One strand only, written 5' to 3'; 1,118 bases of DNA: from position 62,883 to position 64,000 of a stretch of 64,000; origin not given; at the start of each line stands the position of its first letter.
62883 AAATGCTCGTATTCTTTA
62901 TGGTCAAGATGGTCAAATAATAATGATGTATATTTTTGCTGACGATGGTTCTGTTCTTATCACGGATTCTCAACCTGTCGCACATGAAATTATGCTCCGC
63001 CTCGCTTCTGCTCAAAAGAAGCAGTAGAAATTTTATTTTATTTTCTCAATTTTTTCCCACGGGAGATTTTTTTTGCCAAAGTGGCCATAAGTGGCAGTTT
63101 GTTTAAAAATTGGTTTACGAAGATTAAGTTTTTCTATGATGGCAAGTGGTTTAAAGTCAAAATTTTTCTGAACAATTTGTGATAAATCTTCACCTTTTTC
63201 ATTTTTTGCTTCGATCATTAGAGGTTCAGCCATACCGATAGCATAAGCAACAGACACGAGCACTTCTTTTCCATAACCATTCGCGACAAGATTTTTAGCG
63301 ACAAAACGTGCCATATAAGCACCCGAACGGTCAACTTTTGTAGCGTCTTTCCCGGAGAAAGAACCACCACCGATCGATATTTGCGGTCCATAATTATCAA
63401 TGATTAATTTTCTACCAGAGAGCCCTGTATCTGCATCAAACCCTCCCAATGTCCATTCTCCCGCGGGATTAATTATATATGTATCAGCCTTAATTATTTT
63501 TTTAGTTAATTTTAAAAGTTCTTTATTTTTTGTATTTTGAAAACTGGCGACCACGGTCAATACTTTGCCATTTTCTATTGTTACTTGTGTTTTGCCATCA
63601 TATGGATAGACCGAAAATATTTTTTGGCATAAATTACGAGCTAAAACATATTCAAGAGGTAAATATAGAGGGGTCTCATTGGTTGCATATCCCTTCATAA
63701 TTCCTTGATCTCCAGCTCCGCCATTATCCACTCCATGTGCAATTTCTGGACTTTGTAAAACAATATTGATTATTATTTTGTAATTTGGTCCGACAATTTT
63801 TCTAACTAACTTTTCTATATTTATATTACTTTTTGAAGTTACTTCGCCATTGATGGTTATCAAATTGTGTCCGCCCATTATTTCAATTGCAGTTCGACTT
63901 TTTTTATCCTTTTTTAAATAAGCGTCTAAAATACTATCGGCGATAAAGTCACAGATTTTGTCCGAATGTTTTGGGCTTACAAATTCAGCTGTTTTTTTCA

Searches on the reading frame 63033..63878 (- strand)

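Call 65: search_protein_families(library=pfam, proteins=[window:63033-63878:-], max_evalue=0.00001)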
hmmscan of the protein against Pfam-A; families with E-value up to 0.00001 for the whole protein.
window:63033-63878:- (281 aa): 2 families
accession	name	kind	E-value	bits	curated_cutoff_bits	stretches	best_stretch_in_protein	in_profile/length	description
PF02773.21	S-AdoMet_synt_C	-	1.6e-51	174.3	25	1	144-276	1-138/138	S-adenosylmethionine synthetase, C-terminal domain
PF02772.21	S-AdoMet_synt_M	-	8.9e-15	55.3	29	1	53-130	2-93/120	S-adenosylmethionine synthetase, central domain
